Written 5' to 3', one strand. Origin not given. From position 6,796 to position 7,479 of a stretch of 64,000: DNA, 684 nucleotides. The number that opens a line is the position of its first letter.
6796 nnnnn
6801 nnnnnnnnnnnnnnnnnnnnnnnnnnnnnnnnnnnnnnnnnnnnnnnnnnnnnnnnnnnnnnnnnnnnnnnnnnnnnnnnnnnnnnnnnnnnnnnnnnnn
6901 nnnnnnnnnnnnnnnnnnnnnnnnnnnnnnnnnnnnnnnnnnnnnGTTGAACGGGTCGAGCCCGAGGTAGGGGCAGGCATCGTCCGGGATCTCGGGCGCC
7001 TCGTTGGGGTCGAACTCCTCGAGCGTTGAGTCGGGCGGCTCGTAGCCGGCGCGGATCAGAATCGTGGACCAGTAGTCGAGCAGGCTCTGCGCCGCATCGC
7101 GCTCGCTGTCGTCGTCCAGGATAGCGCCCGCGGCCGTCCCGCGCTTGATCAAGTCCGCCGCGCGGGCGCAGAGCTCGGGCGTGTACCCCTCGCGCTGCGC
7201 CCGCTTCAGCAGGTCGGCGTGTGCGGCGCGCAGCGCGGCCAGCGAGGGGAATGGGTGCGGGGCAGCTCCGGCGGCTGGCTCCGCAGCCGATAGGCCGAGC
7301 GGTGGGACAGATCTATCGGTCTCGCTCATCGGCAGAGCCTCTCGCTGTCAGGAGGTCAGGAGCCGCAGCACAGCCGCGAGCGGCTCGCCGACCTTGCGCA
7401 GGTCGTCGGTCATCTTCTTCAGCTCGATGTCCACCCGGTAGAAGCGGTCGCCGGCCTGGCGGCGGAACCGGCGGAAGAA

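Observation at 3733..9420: Two-gene operon: CHAT protease with unknown domain plus membrane-spanning STAND NTPase-WD40 (candidate uncharacterised conflict/defence or signalling system)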

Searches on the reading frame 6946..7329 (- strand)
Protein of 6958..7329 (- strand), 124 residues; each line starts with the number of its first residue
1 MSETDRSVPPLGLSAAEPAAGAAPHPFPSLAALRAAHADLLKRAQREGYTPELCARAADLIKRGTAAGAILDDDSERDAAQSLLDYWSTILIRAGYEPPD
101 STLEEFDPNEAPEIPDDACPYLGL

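Call 16: search_protein_families(library=pfam, proteins=[window:6958-7329:-], max_evalue=10)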
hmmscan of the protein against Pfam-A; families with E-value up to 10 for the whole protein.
window:6958-7329:- (124 aa): 1 family
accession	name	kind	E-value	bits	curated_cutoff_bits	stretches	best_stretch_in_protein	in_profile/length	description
PF21597.2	TetR_C_43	-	0.95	10.1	27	1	31-48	43-60/105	Transcriptional regulator SbtR-like, C-terminal domain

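Call 70: predict_structure(alignment_id=A7)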
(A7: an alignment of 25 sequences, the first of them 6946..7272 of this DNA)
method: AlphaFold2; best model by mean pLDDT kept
length: 109 residues; sequences in the alignment: 25
mean_pLDDT: 88.0   pTM: 0.73
mean pLDDT of the five models: 88.0, 86.1, 86.0, 85.7, 85.4
residues with pLDDT >= 90: 75; 70-90: 15; 50-70: 17; < 50: 2
segments of 3 or more residues with pLDDT < 50: none
pLDDT, mean of each block of 10 residues (from residue 1): 79 98 97 97 94 93 98 97 85 68 60
secondary structure, 60 per line:
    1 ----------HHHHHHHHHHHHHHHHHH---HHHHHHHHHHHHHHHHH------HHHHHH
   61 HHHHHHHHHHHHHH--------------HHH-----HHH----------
elements in order: H11-28 H32-48 H55-74

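Call 73: fold_search(model_id=the predicted structure, library=pdb)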
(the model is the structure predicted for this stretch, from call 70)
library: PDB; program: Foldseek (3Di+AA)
matches with E <= 10: 130; with E <= 0.001: 0
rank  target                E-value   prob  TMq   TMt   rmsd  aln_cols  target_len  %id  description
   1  2cpt_MODEL_1_A        4.7e-01  0.54  0.45  0.42  20.2       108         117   10  Solution structure of MIT domain from human SKD1 (released 2005-11-19)
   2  6emq_MODEL_1_A        2.0e+00  0.14  0.33  0.24  12.7       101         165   10  Solution structure of the LEDGF/p75 IBD - MLL1 (aa 111-160) complex (released 2018-08-01)
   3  2ymb_C                2.2e+00  0.69  0.50  0.26   2.3        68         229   10  Structures of MITD1 (released 2012-10-24)
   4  2luh_MODEL_1_A        2.8e+00  0.63  0.50  0.34   2.6        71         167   13  NMR structure of the Vta1-Vps60 complex (released 2012-11-07)
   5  9edr_C                2.8e+00  0.25  0.42  0.20  15.5        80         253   12  Tubulin Cofactors D,E,G,C and Tubulin complex -- TBCC N Terminus Bound to Tubulin (released 2026-02-04)
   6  2rkk_A                3.3e+00  0.66  0.53  0.37   2.1        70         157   13  Crystal Structure of S.cerevisiae Vta1 N-terminal domain (released 2008-01-22)
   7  4u7y_A                3.3e+00  0.38  0.47  0.59   4.7        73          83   11  Structure of the complex of VPS4B MIT and IST1 MIM (released 2015-02-11)
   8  1yp0_A                3.3e+00  0.05  0.19  0.11  10.4        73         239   16  Structure of the steroidogenic factor-1 ligand binding domain bound to phospholipid and a SHP peptide motif (released 2005-04-19)
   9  4a5x_B                3.7e+00  0.25  0.45  0.60   3.1        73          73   12  Structures of MITD1 (released 2012-11-14)
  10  8dh9_D                3.7e+00  0.12  0.35  0.28  10.9        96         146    4  Leptin-bound leptin receptor complex-D3-D7 (released 2023-04-19)
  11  1y6x                  3.9e+00  0.14  0.34  0.41   7.6        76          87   16  The 1.25 A resolution structure of phosphoribosyl-ATP pyrophosphohydrolase from Mycobacterium tuberculosis (released 2005-03-01)
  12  1cnt_4                4.2e+00  0.08  0.29  0.27  11.3        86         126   14  CILIARY NEUROTROPHIC FACTOR (released 1997-03-26)
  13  3q4i_A                4.4e+00  0.23  0.36  0.21   2.6        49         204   14  Crystal structure of CDP-Chase in complex with Gd3+ (released 2011-07-13)
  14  7zub_C                4.4e+00  0.23  0.43  0.18   3.0        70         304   17  Cryo-EM structure of the indirubin-bound Hsp90-XAP2-AHR complex (released 2022-11-23)
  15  9q3i                  4.4e+00  0.16  0.34  0.10   4.7        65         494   15  Cryo-EM Structure of the Class II Cyclase Domain in the Bifunctional Copalyl Diphosphate Synthase from Penicillium verru (released 2025-09-24)
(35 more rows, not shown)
